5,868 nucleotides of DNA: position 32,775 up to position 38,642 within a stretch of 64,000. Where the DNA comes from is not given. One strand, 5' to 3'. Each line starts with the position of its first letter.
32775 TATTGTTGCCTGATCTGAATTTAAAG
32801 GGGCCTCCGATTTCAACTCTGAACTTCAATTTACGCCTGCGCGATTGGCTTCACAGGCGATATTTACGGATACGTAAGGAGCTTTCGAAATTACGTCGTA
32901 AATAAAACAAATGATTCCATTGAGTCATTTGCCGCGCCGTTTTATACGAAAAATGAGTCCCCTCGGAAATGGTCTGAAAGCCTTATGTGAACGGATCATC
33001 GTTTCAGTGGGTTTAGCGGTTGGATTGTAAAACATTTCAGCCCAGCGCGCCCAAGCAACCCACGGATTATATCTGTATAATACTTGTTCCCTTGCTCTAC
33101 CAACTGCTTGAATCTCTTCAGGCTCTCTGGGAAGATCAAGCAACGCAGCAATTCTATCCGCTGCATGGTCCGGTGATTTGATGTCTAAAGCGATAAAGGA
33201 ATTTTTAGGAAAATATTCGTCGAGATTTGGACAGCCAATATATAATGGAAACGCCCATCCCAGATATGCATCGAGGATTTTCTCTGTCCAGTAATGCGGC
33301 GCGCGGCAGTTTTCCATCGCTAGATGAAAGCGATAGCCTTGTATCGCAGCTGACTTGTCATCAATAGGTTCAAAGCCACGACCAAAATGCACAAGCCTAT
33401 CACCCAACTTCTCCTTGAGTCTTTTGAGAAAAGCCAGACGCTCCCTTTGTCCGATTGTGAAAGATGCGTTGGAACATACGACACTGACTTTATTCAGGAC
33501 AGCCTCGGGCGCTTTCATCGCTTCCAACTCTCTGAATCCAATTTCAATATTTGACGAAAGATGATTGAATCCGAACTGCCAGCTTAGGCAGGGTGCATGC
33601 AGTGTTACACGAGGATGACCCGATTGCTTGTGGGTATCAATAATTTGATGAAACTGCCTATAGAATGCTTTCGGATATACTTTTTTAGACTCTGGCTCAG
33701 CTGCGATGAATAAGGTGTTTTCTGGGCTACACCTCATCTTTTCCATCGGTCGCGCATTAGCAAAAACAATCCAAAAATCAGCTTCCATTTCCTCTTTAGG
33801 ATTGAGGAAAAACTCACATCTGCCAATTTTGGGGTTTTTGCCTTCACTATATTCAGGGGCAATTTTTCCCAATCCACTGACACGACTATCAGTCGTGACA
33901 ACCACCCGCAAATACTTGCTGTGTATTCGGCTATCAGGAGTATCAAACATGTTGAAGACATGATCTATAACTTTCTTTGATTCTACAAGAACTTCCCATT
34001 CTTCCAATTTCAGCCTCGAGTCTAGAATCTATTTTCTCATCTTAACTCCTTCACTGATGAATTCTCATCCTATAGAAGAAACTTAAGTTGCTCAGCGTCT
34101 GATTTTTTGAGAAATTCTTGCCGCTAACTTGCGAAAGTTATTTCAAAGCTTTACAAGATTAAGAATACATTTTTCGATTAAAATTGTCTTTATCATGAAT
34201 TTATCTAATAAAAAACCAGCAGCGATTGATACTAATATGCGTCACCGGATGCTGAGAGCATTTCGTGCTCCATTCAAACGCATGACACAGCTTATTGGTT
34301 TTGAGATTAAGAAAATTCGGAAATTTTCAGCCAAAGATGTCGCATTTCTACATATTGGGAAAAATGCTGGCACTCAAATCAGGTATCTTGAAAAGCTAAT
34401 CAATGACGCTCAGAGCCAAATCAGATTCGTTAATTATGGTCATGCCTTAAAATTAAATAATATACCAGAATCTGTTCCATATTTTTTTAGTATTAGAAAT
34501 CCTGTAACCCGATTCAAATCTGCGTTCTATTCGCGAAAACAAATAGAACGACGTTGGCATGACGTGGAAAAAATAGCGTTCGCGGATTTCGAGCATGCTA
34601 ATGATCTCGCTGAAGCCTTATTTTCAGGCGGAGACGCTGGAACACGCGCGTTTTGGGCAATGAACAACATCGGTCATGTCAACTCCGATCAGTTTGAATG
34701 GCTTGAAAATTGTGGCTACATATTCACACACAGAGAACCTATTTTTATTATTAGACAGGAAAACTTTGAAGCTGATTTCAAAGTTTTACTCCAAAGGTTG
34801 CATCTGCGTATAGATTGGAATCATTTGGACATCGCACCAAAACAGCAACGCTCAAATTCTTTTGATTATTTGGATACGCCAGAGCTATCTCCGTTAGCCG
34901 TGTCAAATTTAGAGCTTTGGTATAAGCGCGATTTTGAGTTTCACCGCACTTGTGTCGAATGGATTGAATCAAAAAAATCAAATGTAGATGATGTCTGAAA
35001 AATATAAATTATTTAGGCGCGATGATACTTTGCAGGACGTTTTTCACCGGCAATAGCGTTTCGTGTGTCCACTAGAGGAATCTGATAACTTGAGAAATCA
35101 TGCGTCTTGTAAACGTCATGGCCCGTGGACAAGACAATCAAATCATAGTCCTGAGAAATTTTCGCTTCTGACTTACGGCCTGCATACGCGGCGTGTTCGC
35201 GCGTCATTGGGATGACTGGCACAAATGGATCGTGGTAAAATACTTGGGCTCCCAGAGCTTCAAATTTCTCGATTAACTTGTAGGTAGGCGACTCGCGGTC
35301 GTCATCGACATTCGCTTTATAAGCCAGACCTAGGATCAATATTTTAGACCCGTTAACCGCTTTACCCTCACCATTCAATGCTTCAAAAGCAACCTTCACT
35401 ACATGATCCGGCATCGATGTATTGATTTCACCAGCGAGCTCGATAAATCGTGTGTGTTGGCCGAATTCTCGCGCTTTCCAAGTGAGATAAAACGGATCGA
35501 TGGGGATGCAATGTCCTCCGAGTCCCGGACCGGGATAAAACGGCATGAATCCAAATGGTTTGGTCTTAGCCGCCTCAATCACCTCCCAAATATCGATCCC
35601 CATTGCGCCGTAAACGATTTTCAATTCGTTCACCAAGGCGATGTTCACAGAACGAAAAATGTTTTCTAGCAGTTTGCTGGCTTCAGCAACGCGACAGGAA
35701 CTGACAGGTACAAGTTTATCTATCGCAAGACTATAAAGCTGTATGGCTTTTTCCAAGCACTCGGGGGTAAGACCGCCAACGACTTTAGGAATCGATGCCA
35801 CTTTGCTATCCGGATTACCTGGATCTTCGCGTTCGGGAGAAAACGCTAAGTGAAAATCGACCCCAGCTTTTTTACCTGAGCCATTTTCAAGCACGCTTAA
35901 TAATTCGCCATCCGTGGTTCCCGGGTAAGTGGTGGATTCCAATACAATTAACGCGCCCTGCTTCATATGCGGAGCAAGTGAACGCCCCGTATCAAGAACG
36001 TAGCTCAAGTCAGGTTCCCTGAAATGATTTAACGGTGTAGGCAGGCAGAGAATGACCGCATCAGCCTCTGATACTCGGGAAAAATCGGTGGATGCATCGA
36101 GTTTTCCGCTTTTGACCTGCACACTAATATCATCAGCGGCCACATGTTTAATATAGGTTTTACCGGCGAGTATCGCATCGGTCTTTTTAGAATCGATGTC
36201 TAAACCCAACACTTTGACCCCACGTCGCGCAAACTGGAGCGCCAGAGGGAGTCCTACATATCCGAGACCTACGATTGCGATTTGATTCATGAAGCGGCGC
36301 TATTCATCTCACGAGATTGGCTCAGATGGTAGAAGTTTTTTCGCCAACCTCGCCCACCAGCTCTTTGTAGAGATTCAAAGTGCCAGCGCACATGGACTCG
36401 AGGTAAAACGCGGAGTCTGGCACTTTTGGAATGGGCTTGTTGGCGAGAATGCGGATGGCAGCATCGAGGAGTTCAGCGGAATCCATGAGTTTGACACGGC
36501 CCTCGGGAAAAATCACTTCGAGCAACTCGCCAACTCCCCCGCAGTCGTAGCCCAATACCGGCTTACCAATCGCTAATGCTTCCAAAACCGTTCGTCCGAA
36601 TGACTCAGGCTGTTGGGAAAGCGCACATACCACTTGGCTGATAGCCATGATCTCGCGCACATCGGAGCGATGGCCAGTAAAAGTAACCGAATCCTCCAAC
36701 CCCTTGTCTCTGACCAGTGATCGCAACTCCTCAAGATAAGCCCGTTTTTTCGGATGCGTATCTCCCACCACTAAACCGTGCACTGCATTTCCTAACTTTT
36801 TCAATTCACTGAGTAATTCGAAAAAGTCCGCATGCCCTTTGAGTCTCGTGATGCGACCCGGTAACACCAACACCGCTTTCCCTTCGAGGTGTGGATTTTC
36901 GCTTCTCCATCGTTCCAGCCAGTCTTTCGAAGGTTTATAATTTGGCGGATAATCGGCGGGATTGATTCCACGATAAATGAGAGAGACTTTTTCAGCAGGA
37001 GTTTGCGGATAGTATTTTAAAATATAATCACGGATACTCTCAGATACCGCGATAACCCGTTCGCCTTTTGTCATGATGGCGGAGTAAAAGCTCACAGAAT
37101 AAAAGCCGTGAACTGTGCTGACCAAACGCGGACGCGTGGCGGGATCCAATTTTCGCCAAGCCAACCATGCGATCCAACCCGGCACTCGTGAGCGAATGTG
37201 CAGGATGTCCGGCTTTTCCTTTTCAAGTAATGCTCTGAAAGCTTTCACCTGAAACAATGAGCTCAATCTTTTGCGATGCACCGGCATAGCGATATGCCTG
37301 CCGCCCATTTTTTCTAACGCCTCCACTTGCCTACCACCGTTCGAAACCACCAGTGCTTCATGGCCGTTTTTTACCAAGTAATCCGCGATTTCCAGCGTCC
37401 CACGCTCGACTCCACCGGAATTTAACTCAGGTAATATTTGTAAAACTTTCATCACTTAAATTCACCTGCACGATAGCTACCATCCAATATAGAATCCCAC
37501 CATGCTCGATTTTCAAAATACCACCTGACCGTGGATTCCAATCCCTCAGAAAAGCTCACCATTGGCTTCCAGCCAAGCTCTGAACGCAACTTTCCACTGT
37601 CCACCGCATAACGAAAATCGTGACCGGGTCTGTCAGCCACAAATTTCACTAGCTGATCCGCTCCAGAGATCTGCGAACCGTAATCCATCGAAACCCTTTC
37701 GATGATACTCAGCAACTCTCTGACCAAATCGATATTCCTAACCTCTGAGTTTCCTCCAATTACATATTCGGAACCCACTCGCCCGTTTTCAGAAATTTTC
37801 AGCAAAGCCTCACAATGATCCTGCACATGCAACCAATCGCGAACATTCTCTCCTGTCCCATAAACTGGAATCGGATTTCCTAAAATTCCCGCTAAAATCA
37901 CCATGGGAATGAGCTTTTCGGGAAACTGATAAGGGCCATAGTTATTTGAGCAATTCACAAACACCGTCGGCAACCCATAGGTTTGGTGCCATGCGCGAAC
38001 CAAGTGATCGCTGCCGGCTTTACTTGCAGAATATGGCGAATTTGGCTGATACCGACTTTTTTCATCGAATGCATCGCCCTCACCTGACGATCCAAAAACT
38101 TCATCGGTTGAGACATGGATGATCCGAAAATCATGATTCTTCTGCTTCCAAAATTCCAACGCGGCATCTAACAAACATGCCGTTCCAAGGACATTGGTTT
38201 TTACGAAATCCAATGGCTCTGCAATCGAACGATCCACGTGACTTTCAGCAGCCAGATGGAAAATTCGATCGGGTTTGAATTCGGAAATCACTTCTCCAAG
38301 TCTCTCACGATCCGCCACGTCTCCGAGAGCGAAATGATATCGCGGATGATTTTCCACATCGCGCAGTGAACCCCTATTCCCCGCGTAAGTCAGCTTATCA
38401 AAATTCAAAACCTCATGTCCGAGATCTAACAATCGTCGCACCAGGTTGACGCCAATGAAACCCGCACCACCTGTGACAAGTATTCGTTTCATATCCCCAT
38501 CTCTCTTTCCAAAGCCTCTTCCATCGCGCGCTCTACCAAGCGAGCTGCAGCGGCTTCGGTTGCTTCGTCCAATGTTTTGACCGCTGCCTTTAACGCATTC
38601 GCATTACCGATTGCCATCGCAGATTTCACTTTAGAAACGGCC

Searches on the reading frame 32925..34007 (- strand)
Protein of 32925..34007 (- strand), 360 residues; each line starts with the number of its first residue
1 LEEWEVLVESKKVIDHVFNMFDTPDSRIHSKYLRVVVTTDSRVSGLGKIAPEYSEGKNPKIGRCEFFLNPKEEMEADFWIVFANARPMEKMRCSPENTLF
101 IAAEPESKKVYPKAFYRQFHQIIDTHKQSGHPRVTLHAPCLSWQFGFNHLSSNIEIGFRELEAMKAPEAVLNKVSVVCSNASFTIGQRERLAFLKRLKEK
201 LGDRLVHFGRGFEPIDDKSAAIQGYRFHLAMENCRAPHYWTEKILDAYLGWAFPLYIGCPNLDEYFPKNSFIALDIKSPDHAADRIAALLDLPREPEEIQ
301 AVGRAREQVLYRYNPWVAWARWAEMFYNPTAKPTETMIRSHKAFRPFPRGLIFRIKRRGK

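Call 57: search_protein_families(library=pfam, proteins=[window:32925-34007:-], max_evalue=0.0001)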
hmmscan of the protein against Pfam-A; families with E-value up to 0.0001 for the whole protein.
window:32925-34007:- (360 aa): 1 family
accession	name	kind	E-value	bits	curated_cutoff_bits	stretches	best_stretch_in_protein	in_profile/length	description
PF00852.26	Glyco_transf_10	-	4e-10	40.1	23.9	1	173-289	4-125/182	Glycosyltransferase family 10 (fucosyltransferase) C-term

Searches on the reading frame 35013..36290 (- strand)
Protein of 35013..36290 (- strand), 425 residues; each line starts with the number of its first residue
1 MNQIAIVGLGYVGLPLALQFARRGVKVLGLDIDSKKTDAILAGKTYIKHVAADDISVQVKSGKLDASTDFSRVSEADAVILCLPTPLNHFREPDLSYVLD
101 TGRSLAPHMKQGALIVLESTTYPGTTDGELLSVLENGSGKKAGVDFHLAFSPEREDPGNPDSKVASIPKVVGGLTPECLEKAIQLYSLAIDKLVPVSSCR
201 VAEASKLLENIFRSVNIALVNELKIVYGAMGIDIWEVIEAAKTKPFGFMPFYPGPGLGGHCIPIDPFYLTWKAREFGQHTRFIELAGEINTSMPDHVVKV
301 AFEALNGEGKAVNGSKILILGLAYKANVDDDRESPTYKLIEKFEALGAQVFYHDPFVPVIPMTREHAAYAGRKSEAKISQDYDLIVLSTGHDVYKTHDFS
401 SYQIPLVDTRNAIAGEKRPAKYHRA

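Call 57: search_protein_families(library=pfam, proteins=[window:35013-36290:-], max_evalue=0.0001)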
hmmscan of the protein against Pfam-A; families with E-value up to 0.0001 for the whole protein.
window:35013-36290:- (425 aa): 4 families
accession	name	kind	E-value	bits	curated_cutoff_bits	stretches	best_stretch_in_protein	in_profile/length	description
PF03721.20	UDPG_MGDP_dh_N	-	4.2e-43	147.5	27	1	3-182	2-183/187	UDP-glucose/GDP-mannose dehydrogenase family, NAD binding domain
PF00984.24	UDPG_MGDP_dh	-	2.2e-30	105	25.4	1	201-291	2-93/94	UDP-glucose/GDP-mannose dehydrogenase family, central domain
PF03720.21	UDPG_MGDP_dh_C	-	3.5e-19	69.5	30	1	318-413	1-101/103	UDP-glucose/GDP-mannose dehydrogenase family, UDP binding domain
PF03446.21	NAD_binding_2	-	1.3e-08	35.5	21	1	3-126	1-100/161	NAD binding domain of 6-phosphogluconate dehydrogenase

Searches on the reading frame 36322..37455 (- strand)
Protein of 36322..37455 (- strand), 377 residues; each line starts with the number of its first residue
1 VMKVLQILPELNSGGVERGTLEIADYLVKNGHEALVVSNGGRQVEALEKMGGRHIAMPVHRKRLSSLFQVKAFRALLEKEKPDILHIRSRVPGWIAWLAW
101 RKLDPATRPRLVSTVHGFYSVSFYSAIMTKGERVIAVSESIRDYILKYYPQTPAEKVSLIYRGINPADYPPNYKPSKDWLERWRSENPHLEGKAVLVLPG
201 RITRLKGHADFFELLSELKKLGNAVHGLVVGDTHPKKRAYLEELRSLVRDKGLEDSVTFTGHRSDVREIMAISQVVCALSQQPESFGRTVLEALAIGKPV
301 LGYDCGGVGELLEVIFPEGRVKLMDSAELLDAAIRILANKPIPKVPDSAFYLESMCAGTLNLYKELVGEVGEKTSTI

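Call 20: search_protein_families(library=pfam, proteins=[window:36322-37455:-], max_evalue=0.001)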
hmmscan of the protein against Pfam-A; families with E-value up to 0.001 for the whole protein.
window:36322-37455:- (377 aa): 6 families
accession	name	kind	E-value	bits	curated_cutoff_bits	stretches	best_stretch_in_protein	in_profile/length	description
PF13439.12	Glyco_transf_4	-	4.1e-30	105.5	28.5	1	14-167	2-169/170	Glycosyltransferase Family 4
PF00534.26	Glycos_transf_1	-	1.5e-23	83.6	26.4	1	181-313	3-132/172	Glycosyl transferases group 1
PF13692.12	Glyco_trans_1_4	-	1.1e-19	71.6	27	1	195-339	3-142/142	Glycosyl transferases group 1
PF13579.12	Glyco_trans_4_4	-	1.9e-14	54.8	29.7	1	14-162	1-157/158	Glycosyl transferase 4-like domain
PF13477.12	Glyco_trans_4_2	-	4.8e-08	33.7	23.4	1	20-120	13-113/139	Glycosyl transferase 4-like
PF20706.3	GT4-conflict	-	1.9e-06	27.6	26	1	133-318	149-326/385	Family 4 Glycosyltransferase in conflict systems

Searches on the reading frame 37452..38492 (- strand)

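Call 20: search_protein_families(library=pfam, proteins=[window:37452-38492:-], max_evalue=0.001)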
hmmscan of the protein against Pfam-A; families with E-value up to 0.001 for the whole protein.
window:37452-38492:- (346 aa): 7 families
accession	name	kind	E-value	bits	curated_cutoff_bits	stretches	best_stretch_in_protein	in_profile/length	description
PF16363.11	GDP_Man_Dehyd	-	7.1e-85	285.8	27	1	5-320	1-331/332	GDP-mannose 4,6 dehydratase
PF01370.27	Epimerase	-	1.6e-65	221.3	20.9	1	4-246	1-240/240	NAD dependent epimerase/dehydratase family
PF04321.23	RmlD_sub_bind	-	1.4e-17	64.2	27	1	3-171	2-142/287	RmlD substrate binding domain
PF02719.21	Polysacc_synt_2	-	3e-17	63.2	20.2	1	4-131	1-130/293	Polysaccharide biosynthesis protein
PF01073.25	3Beta_HSD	-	6.5e-15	55.3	22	1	5-224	1-219/280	3-beta hydroxysteroid dehydrogenase/isomerase family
PF07993.18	NAD_binding_4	-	1.7e-11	44.2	20.1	1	6-182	1-205/258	Male sterility protein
PF00106.31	adh_short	-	4.3e-08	33.3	26.6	1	2-181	1-176/195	short chain dehydrogenase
